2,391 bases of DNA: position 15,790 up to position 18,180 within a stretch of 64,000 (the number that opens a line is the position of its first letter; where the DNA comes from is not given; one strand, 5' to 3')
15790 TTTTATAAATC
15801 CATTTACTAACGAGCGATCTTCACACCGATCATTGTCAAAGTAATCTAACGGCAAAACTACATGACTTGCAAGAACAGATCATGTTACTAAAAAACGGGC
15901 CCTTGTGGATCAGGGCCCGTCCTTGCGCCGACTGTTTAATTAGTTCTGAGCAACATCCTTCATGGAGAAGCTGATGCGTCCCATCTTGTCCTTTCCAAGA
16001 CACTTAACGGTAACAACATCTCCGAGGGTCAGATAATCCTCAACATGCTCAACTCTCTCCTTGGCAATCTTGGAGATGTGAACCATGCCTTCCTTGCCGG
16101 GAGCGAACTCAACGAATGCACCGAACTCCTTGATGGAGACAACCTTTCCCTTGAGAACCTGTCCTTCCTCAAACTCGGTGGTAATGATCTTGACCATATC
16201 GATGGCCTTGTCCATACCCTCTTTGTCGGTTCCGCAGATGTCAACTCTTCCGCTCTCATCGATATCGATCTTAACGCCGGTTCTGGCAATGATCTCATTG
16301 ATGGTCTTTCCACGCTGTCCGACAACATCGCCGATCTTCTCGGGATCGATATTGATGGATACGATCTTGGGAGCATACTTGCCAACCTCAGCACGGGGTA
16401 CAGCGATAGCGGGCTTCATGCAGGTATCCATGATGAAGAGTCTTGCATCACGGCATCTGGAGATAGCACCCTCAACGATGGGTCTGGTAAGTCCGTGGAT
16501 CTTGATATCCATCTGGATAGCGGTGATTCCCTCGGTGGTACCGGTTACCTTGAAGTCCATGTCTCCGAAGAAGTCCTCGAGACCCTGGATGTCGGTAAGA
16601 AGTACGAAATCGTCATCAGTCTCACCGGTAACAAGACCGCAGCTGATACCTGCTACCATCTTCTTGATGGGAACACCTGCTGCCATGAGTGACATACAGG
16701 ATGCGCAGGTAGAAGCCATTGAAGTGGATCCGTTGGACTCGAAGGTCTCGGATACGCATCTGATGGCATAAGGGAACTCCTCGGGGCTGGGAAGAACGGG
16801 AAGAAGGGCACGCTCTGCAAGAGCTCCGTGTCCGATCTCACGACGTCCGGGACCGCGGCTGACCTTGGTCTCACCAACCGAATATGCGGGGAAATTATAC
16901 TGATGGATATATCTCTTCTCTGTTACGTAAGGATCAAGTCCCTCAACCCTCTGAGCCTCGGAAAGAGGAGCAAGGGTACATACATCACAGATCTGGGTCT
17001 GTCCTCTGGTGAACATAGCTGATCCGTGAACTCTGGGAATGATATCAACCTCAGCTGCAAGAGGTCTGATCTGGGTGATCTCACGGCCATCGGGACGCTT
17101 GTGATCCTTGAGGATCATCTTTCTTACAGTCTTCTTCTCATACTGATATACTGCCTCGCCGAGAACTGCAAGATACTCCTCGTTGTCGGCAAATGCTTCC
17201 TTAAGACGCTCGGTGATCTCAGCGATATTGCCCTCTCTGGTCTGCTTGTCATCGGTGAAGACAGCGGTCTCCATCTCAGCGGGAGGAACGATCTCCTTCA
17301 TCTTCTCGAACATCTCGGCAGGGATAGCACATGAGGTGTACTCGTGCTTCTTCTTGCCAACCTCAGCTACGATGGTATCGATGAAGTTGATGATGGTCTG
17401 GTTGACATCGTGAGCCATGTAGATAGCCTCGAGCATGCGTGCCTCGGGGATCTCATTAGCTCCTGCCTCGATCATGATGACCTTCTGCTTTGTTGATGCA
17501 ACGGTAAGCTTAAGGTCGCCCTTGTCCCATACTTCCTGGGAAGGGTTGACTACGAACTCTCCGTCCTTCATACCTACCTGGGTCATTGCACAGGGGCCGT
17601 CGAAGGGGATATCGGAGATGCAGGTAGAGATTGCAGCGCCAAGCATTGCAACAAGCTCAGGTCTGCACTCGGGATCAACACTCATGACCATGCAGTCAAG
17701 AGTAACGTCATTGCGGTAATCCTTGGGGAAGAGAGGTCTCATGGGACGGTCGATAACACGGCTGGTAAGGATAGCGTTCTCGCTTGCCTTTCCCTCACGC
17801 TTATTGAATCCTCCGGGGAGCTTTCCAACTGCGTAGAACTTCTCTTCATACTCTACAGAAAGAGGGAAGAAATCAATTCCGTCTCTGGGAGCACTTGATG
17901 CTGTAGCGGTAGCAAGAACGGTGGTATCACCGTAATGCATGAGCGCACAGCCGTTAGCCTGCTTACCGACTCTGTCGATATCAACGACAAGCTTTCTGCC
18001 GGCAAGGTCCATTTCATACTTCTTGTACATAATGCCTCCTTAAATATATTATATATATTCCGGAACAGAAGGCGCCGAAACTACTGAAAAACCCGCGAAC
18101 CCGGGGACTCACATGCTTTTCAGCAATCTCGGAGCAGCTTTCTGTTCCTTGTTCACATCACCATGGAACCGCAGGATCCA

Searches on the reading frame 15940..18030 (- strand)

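Call 31: search_protein_families(library=ncbifam, proteins=[window:15940-18030:-], max_evalue=1e-10)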
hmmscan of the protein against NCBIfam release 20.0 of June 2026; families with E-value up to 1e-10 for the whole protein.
window:15940-18030:- (696 aa): 19 families
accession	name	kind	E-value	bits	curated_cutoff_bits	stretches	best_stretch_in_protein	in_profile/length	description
NF008805.1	PRK11824.1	equivalog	2.9e-275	915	471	1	5-692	2-682/683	polyribonucleotide nucleotidyltransferase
TIGR03591.1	polynuc_phos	equivalog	7.5e-267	887.3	525.05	1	9-693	2-689/689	polyribonucleotide nucleotidyltransferase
TIGR02696.1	pppGpp_PNP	exception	5.3e-181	603.6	1106.75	1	13-688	18-718/720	guanosine pentaphosphate synthetase I/polyribonucleotide nucleotidyltransferase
TIGR02065.1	ECX1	equivalog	1.3e-26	93.4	318.7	1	305-510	2-198/230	exosome complex exonuclease Rrp41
NF000907.0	PRK00087.1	equivalog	6.6e-20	70.8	624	1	616-695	557-637/671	bifunctional 4-hydroxy-3-methylbut-2-enyl diphosphate reductase/30S ribosomal protein S1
NF005208.0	PRK06676.1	equivalog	9.5e-20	70.9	368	1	616-695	272-352/391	30S ribosomal protein S1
NF005973.0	PRK08059.1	equivalog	4.3e-19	68.8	148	1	618-694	3-80/123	S1 domain-containing post-transcriptional regulator GSP13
NF006363.0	PRK08582.1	equivalog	1.5e-18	67.3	171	1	621-693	4-76/140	S1 domain-containing RNA-binding protein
NF004473.0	PRK05807.1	equivalog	8e-18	65.1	178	1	620-694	3-76/136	S1 domain-containing RNA-binding protein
NF010379.0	PRK13806.1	equivalog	3.2e-17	62.3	648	1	618-693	198-278/491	30S ribosomal protein S1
NF004952.0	PRK06299.1-2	equivalog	1e-16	60.4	524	1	616-696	297-379/580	30S ribosomal protein S1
NF040579.1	S1_dom_CvfD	subfamily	2.1e-16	60.2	117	1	621-694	2-76/113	CvfD/Ygs/GSP13 family RNA-binding post-transcriptional regulator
TIGR00717.1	rpsA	equivalog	5.3e-14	51.7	577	1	616-696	266-348/516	30S ribosomal protein S1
NF040578.1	S1_dom_Ygs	exception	2.2e-13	50.4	175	1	618-692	3-77/122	S1 domain-containing post-transcriptional regulator Ygs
NF004953.0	PRK06299.1-3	equivalog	1.6e-12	46.5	720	1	616-696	292-374/580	30S ribosomal protein S1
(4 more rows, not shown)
